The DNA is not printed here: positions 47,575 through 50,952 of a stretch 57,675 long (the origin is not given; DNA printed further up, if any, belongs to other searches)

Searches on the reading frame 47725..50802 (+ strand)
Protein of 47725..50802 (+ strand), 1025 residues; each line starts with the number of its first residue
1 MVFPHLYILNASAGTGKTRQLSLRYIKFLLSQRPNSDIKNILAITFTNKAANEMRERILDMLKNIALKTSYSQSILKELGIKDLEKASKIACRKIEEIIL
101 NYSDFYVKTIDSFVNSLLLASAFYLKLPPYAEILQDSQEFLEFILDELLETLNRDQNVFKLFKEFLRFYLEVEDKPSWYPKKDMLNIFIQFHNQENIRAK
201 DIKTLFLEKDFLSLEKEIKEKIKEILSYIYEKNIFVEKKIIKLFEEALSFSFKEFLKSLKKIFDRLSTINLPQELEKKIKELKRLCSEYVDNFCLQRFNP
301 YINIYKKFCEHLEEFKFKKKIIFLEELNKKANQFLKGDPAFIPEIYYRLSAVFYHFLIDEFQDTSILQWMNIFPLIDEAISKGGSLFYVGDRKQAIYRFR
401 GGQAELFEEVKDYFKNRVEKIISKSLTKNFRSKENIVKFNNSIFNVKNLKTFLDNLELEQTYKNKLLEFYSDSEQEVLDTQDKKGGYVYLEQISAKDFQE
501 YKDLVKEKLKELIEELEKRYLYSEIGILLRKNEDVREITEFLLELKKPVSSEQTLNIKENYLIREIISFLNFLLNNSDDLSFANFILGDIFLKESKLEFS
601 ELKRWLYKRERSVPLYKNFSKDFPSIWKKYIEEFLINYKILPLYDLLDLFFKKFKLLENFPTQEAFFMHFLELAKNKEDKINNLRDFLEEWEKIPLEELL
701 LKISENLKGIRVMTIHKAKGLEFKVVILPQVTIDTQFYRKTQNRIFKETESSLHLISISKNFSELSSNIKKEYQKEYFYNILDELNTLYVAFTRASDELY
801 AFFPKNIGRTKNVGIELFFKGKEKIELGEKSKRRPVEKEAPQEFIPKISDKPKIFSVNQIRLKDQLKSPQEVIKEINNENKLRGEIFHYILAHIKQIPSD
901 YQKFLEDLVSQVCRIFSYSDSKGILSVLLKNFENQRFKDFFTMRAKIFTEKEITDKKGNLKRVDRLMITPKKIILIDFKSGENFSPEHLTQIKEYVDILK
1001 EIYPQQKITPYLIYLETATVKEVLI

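Call 48: search_protein_families(library=pfam, proteins=[window:47725-50802:+], max_evalue=0.00001)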
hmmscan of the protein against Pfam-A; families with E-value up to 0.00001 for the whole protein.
window:47725-50802:+ (1025 aa): 4 families
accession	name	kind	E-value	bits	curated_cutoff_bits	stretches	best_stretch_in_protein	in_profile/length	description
PF00580.27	UvrD-helicase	-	9.7e-35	121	23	1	9-414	18-270/271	UvrD/REP helicase N-terminal domain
PF13361.12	UvrD_C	-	8.7e-22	78.4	25.6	2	667-800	245-344/350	UvrD-like helicase C-terminal domain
PF13245.12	AAA_19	-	2.7e-13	50.7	25.1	1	6-65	13-68/134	AAA domain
PF13538.12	UvrD_C_2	-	8.7e-11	42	27.4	0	710-738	2-31/52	UvrD-like helicase C-terminal domain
